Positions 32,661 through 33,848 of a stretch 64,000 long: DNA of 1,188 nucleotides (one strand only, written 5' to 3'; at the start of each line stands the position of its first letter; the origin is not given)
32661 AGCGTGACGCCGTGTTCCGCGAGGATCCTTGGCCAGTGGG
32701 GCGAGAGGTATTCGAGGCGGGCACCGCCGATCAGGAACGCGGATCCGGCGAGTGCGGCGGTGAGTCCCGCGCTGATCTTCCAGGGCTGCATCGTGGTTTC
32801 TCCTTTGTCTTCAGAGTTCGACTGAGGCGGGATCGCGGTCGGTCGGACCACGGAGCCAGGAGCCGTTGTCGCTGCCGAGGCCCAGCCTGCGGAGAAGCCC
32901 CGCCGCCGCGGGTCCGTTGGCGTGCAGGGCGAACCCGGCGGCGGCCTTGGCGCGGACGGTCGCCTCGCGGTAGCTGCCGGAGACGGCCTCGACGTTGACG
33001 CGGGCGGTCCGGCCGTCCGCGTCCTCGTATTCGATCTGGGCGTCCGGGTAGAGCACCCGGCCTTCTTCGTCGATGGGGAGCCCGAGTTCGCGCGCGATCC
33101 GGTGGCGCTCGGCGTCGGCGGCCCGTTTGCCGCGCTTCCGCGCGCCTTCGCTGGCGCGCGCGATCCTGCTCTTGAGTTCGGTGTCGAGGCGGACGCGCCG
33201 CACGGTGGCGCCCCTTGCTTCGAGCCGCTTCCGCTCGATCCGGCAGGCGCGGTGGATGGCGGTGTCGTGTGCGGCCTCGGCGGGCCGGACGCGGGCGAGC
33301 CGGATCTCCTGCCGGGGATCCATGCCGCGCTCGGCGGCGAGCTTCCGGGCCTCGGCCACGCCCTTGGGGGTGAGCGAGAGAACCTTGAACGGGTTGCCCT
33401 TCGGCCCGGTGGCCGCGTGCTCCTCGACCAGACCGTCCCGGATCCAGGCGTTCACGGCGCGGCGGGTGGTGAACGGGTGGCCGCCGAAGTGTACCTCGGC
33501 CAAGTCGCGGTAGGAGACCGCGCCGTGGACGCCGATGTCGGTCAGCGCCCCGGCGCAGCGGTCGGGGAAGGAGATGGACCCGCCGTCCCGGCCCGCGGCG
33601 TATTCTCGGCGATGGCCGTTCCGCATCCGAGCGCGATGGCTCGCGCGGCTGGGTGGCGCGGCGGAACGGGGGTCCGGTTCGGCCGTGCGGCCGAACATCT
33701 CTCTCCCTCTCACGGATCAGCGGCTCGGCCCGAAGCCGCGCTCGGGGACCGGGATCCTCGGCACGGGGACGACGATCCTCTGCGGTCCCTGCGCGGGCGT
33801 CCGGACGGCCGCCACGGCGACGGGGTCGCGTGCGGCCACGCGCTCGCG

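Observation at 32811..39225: ICE has a coupling protein and a T4SS but no recognisable relaxase; two winged-helix replication-relaxation-like proteins take its place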

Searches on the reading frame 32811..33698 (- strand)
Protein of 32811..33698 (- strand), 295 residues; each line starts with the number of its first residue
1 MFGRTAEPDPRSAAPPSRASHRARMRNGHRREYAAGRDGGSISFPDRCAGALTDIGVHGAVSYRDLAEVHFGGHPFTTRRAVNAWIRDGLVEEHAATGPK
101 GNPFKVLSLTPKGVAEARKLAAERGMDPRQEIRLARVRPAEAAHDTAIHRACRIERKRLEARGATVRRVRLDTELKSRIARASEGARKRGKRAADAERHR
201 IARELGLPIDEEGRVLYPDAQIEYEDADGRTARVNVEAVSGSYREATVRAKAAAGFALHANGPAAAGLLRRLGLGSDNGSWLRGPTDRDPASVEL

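Call 5: search_protein_families(library=pfam, max_evalue=1, proteins=[window:32811-33698:-])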
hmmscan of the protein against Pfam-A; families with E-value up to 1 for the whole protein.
window:32811-33698:- (295 aa): 2 families
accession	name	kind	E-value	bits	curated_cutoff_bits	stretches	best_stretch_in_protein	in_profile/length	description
PF05119.17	Terminase_4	-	0.15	12.9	24.7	0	79-137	37-94/98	Phage terminase, small subunit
PF02817.22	E3_binding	-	0.36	11.5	23.7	0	117-129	7-19/36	e3 binding domain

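Call 6: search_protein_families(library=ncbifam, max_evalue=1, proteins=[window:32811-33698:-])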
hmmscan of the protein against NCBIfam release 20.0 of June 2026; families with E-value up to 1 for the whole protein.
window:32811-33698:- (295 aa): 0 families

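Call 14: search_solved_structures(query=window:32811-33698:-, max_evalue=10)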
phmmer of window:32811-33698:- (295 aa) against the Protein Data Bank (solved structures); distinct sequences matched with E-value up to 10: 0.

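Call 16: find_homologous_proteins(query=window:32811-33698:-, max_evalue=0.001)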
Query window:32811-33698:- (295 aa): 720 proteins with E <= 0.001 among 8000 candidates; the best 120 are listed.
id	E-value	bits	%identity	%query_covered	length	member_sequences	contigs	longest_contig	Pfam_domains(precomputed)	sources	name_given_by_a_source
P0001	3.1e-186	636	100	100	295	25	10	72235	-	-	-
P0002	6.0e-165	566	89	100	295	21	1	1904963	-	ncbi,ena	-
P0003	2.0e-160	551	86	100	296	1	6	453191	-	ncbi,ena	-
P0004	2.8e-157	541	86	100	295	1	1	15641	-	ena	-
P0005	7.5e-155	533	83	100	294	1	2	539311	-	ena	-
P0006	4.5e-154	530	84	100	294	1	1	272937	-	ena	-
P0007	2.7e-151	521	82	100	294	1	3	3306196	-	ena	-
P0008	4.4e-147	507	82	100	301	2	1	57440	-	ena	-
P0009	7.0e-145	500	81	100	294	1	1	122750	-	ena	-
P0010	1.1e-144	499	82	98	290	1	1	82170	-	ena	-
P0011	3.0e-144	498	77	100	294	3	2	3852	-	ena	-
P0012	4.4e-144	497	80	100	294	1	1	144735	-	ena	-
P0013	6.1e-144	497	81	100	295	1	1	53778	-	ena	-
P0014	7.6e-144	497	80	100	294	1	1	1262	-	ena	-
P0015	1.0e-143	496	80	100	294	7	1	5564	-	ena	-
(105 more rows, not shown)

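Call 23: search_dna_similar(query=window:32811-33698:-, collection=plasmids, mode=protein, max_evalue=1, max_rows=25)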
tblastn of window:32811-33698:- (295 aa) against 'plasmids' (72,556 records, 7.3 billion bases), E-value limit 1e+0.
Records with a match: 3; places in all: 3; records where one place covers at least 80% of the query: 0.
Best place of each record, by identity: <60% 3.
By first word of the organism name: uncultured 3.
By predicted mobility (MOB-suite, as given by PLSDB): conjugative 3.
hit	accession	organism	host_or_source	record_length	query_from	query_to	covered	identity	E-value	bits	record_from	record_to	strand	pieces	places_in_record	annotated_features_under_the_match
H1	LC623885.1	uncultured bacterium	-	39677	66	128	21%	37.9%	2e-1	41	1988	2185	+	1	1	none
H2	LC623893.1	uncultured bacterium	-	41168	66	128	21%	37.9%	2e-1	41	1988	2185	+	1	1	none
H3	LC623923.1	uncultured bacterium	-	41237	66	128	21%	37.9%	2e-1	41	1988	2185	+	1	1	none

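Call 30: search_protein_representatives(alignment_id=A1)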
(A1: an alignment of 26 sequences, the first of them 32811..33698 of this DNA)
Query: 26 sequences, 294 profile positions. Proteins with E-value up to 0.001 (for the whole library): 991; up to 1e-10: 572; up to 1e-30: 88. The best 150 are listed.
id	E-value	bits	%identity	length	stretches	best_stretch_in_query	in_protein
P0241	7.5e-156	534.2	-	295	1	1-294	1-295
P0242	2.1e-103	362.1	-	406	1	1-201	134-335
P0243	5.1e-86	305.0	-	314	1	10-273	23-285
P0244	1.0e-85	304.0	-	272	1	107-294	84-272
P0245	6.4e-85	301.4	-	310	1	10-294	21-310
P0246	7.8e-85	301.2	-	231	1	81-244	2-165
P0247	4.1e-80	285.7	-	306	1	1-183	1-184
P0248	2.6e-78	279.7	-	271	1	70-227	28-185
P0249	4.5e-78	278.9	-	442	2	17-275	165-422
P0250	5.3e-78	278.7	-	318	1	14-278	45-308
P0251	2.5e-77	276.5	-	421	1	1-197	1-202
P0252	5.5e-74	265.5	-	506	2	23-270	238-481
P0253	1.0e-71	258.1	-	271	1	64-226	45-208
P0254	1.2e-71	257.9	-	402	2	12-278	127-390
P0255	5.8e-70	252.3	-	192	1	104-294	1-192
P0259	8.8e-69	248.5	-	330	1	13-280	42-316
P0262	3.5e-65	236.6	-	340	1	16-279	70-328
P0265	2.3e-64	233.9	-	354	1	4-278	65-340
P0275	2.0e-55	204.6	-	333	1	27-278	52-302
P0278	3.3e-54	200.6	-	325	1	9-288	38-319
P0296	2.6e-45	171.4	-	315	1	8-268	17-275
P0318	8.7e-34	133.6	-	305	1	16-289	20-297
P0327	3.5e-31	125.0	-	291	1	45-271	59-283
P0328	9.5e-31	123.6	-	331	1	32-271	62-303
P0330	1.1e-30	123.4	-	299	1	47-259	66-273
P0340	3.0e-29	118.7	-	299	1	47-261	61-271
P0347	1.8e-28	116.1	-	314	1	15-271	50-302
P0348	1.9e-28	116.0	-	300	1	40-267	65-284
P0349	5.5e-28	114.5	-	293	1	10-271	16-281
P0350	1.9e-27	112.8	-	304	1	21-262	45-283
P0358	8.2e-27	110.7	-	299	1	29-267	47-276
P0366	1.8e-26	109.6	-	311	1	39-267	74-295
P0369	2.1e-26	109.4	-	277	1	39-258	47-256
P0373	3.3e-26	108.7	-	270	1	42-258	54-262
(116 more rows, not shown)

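Call 32: search_protein_families(library=pfam, alignment_id=A3, max_evalue=0.01)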
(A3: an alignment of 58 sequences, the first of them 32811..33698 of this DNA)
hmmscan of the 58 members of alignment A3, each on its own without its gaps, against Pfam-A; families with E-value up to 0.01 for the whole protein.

A. member 1, window:32811-33698:- (295 aa): 0 families

B. families by the number of members that match (of 58 scanned): 6 families
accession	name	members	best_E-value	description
PF13814.12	Replic_Relax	8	4e-07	Replication-relaxation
PF23234.1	WH4_Lhr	1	0.00022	Large helicase-related protein, winged-helix domain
PF03551.20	PadR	1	0.0005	Transcriptional regulator PadR-like family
PF14090.12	HTH_39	1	0.0027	Winged helix-turn-helix domain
PF12802.13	MarR_2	1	0.0084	MarR family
PF06390.17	NESP55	1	0.0092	Neuroendocrine-specific golgi protein P55 (NESP55)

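Call 46: search_solved_structures(query=A3, max_evalue=10)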
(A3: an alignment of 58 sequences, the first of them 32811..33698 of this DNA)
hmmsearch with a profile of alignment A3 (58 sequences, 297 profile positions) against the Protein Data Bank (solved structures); distinct sequences matched with E-value up to 10: 47.
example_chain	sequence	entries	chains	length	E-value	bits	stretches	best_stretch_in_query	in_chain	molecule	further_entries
7kym_A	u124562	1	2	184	0.0059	19.1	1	86-132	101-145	MarR family transcriptional regulator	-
3zpl_A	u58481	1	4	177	0.014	17.9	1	87-150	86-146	PUTATIVE MARR-FAMILY TRANSCRIPTIONAL REPRESSOR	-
3j6x_25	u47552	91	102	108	0.07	15.5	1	36-107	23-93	40S ribosomal protein S25 | 40S ribosomal protein rpS25 (S25e) | 40S ribosomal protein S25-A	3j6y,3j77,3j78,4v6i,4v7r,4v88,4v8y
3cjn_A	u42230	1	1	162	0.072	15.5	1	87-148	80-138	Transcriptional regulator, MarR family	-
4u3m_D5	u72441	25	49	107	0.072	15.5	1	37-107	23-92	40S ribosomal protein S25-A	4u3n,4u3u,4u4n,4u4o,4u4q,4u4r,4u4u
3f3x_A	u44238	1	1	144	0.076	15.4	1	85-132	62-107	Transcriptional regulator, marR family, putative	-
6snt_Z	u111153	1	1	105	0.08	15.4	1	36-106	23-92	40S ribosomal protein S25-A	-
8ut0_AA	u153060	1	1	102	0.09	15.2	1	41-107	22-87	40S ribosomal protein S25-A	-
4xrf_A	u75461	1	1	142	0.099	15.1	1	68-137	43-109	Transcriptional regulator, MarR family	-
3bpv_A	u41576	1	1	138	0.15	14.5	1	81-129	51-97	Transcriptional regulator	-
2fa5_A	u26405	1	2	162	0.15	14.5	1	86-149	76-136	transcriptional regulator marR/emrR family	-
6t4q_SZ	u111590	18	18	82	0.16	14.4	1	56-106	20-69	40S ribosomal protein S25-A | 40S ribosomal protein S25 | Small ribosomal subunit protein eS25A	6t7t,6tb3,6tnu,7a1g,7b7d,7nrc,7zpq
3bpx_A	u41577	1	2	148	0.17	14.3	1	81-129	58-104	Transcriptional regulator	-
2fbh_A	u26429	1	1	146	0.17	14.3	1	43-133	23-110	transcriptional regulator PA3341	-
2pg4_A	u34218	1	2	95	0.17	14.3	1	95-134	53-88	Uncharacterized protein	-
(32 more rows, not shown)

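Call 53: predict_structure(alignment_id=A3)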
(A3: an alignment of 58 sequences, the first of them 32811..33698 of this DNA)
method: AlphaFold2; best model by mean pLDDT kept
length: 295 residues; sequences in the alignment: 58
mean_pLDDT: 87.1   pTM: 0.80
mean pLDDT of the five models: 87.1, 87.0, 86.8, 86.4, 86.2
residues with pLDDT >= 90: 229; 70-90: 8; 50-70: 30; < 50: 28
segments of 3 or more residues with pLDDT < 50: 32-36, 279-295
pLDDT, mean of each block of 10 residues (from residue 1): 63 58 51 48 94 98 97 95 98 94 96 98 97 95 96 97 97 98 98 98 98 97 98 97 94 96 93 71 40 34
secondary structure, 60 per line:
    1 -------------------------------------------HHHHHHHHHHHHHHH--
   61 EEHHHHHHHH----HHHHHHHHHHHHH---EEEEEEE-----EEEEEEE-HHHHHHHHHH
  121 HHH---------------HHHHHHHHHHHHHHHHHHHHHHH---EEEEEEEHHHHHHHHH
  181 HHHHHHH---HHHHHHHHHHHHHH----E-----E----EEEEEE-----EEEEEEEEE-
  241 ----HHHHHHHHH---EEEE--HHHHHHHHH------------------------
elements in order: H44-58 H63-70 H75-87 E91-97 E103-109 H111-123 H139-161 E165-171 H172-187 H191-204 E220-225 E231-239 H245-253 E257-260 H263-271

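Call 57: fold_search(model_id=the predicted structure, library=pdb)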
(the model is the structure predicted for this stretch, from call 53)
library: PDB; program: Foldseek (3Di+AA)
matches with E <= 10: 1151; with E <= 0.001: 0
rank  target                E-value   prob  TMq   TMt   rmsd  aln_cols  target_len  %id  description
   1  1yyv_A                1.9e-03  1.00  0.22  0.54   3.1        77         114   25  Putative transcriptional regulator ytfH from Salmonella typhimurium (released 2005-04-05)
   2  5z7b_B                2.1e-03  0.98  0.22  0.32  16.8       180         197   16  Crystal structure of the VanR transcription factor in complex with vanillate (released 2018-08-29)
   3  5x11_G                2.4e-03  0.99  0.22  0.34  16.6       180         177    9  Crystal structure of Bacillus subtilis PadR in complex with operator DNA (released 2017-11-22)
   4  4yif_B                2.9e-03  1.00  0.22  0.43   6.5        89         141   22  Crystal structure of Rv0880 (released 2015-06-10)
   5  5h3r_B                3.1e-03  1.00  0.23  0.45   2.9        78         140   18  Crystal Structure of mutant MarR C80S from E.coli complexed with operator DNA (released 2017-08-02)
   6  2nnn_C                3.5e-03  1.00  0.23  0.48   2.5        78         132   28  Crystal structure of probable transcriptional regulator from Pseudomonas aeruginosa (released 2006-11-21)
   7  6abq_A                3.7e-03  1.00  0.23  0.55   3.0        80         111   19  Crystal structure of transcription factor from Listeria monocytogenes (released 2019-06-05)
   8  4rgr_A                3.7e-03  1.00  0.22  0.42   9.3       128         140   19  Crystal Structure of Putative MarR Family Transcriptional Regulator HcaR from Acinetobacter sp. ADP (released 2015-03-04)
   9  8ioi_A                3.9e-03  0.97  0.22  0.33  16.4       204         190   15  Crystal Structure of PadR- family transcriptional regulator Rv1176c from Mycobacterium tuberculosis H37Rv. (released 2024-03-13)
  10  7l1i                  4.4e-03  1.00  0.23  0.39   3.9        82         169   21  Crystal structure of the MarR family transcriptional regulator from Acineotobacter baumannii bound to Indole 3 acetic ac (released 2022-02-09)
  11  5z7b_A                4.4e-03  0.96  0.21  0.31  16.8       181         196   15  Crystal structure of the VanR transcription factor in complex with vanillate (released 2018-08-29)
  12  1s3j_A                4.7e-03  1.00  0.22  0.42  12.7       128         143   16  X-ray crystal structure of YusO protein from Bacillus subtilis (released 2004-04-13)
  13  1ub9                  4.9e-03  1.00  0.23  0.63   2.5        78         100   19  Structure of the transcriptional regulator homologue protein from Pyrococcus horikoshii OT3 (released 2004-05-04)
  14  5x11_E                4.9e-03  0.97  0.22  0.34  16.5       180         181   11  Crystal structure of Bacillus subtilis PadR in complex with operator DNA (released 2017-11-22)
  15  5h3r_A                5.2e-03  1.00  0.23  0.45   2.7        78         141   18  Crystal Structure of mutant MarR C80S from E.coli complexed with operator DNA (released 2017-08-02)
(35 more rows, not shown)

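Call 64: search_protein_families(library=phrogs, max_evalue=1, proteins=[window:32811-33698:-])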
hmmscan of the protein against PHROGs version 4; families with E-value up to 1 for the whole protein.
window:32811-33698:- (295 aa): 1 family
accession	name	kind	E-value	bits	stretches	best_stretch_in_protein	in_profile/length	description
phrog_36163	-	unknown function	0.21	12.3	1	71-112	7-48/197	-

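Call 71: search_protein_families(library=pfam, max_evalue=0.1, proteins=[P0327, P0330, P0340, P0348, P0349, P0350, P0358, P0366, P0369, P0373])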
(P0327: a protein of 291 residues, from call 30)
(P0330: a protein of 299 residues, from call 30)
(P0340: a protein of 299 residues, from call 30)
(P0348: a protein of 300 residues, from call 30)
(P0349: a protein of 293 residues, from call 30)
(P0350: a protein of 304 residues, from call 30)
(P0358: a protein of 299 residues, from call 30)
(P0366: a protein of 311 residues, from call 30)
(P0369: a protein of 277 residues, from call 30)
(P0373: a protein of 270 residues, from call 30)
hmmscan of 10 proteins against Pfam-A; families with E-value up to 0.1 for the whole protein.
P0327 (291 aa): 1 family
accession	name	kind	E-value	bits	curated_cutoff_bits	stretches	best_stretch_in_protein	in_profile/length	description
PF13814.12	Replic_Relax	-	0.062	13.8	25.3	1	81-165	17-105/191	Replication-relaxation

P0330 (299 aa): 0 families

P0340 (299 aa): 0 families

P0348 (300 aa): 1 family
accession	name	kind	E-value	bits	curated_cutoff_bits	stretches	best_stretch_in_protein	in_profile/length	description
PF17648.7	Luciferase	-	0.012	16.2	23.7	1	103-124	20-41/63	Luciferase domain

P0349 (293 aa): 0 families

P0350 (304 aa): 0 families

P0358 (299 aa): 0 families

P0366 (311 aa): 0 families

P0369 (277 aa): 0 families

P0373 (270 aa): 0 families

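Call 72: search_protein_families(library=pfam, max_evalue=0.1, proteins=[P0243, P0250, P0259, P0262, P0265, P0275, P0278, P0296, P0318, P0328])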
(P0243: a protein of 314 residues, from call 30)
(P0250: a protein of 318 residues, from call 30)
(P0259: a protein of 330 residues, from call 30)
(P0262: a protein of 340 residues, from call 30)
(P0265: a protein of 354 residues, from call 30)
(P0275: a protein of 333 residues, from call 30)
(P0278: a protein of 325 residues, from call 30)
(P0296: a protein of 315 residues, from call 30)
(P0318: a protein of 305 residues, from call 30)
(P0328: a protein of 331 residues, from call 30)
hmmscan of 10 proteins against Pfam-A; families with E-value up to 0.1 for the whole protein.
P0243 (314 aa): 1 family
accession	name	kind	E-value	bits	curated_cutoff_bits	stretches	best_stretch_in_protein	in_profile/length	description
PF12802.13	MarR_2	-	0.037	14.6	27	0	146-172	26-52/61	MarR family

P0250 (318 aa): 0 families

P0259 (330 aa): 1 family
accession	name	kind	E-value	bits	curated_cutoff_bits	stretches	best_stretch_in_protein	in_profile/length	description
PF09012.17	FeoC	-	0.07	13.7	21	0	93-133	14-53/69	FeoC like transcriptional regulator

P0262 (340 aa): 1 family
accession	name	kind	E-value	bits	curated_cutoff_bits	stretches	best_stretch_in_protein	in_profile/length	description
PF03561.21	Allantoicase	-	0.061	13.5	27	0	80-147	33-97/155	Allantoicase repeat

P0265 (354 aa): 0 families

P0275 (333 aa): 1 family
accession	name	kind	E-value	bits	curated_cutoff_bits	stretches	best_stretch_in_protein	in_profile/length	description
PF14090.12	HTH_39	-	0.0027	18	21.3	1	152-188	13-48/70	Winged helix-turn-helix domain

P0278 (325 aa): 0 families

P0296 (315 aa): 1 family
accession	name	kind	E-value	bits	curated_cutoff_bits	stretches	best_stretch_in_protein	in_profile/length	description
PF14090.12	HTH_39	-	0.091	13.1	21.3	0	143-174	18-48/70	Winged helix-turn-helix domain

P0318 (305 aa): 0 families

P0328 (331 aa): 1 family
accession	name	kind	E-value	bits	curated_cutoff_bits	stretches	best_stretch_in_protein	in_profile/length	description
PF13814.12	Replic_Relax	-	4e-07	30.7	25.3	1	80-285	1-171/191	Replication-relaxation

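Call 75: find_encoding_contigs(protein=P0328, flank=10000, max_places=4)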
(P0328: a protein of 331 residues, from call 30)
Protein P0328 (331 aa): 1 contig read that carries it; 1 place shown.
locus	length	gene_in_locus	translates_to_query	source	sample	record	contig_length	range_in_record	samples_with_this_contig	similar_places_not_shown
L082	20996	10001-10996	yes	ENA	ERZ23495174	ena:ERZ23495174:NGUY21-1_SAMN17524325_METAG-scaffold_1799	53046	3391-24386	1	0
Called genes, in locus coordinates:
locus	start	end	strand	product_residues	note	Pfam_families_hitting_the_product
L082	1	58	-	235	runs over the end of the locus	PF01656:CbiA, PF02374:ArsA_ATPase (faint), PF09140:MipZ (faint), PF10609:ParA (weak), PF13614:AAA_31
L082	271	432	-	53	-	-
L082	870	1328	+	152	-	PF06271:RDD (weak)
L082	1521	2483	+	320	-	PF16793:RepB_primase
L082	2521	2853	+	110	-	-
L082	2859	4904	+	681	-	PF18818:MPTase-PolyVal (faint)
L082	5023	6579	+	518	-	-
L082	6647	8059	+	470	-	-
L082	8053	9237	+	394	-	-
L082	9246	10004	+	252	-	-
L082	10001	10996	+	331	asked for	-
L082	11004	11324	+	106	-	-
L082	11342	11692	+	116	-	PF04956:TrbC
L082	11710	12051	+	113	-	PF05101:VirB3 (weak)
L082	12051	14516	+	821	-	PF12846:AAA_10 (faint), PF19044:P-loop_TraG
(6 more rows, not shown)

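Call 76: find_encoding_contigs(protein=P0340, flank=10000, max_places=3)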
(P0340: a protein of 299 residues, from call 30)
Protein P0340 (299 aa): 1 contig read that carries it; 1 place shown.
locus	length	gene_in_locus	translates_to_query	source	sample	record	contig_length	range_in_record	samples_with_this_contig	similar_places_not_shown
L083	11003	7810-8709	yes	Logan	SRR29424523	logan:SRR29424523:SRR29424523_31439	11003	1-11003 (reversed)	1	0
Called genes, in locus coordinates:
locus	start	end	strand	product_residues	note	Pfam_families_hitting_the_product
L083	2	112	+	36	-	?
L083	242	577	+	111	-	PF04956:TrbC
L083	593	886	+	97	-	PF05101:VirB3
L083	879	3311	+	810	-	PF27097:VirB4_TrbE_N (weak), PF11130:TraC_F_IV (faint), PF12846:AAA_10 (faint), PF19044:P-loop_TraG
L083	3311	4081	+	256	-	PF03524:CagX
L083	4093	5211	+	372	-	PF03743:TrbI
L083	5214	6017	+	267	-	-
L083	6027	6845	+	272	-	PF04610:TrbL (weak)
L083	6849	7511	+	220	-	PF04335:VirB8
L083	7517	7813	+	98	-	-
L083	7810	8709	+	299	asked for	-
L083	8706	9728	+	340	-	-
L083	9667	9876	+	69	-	-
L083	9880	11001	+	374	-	?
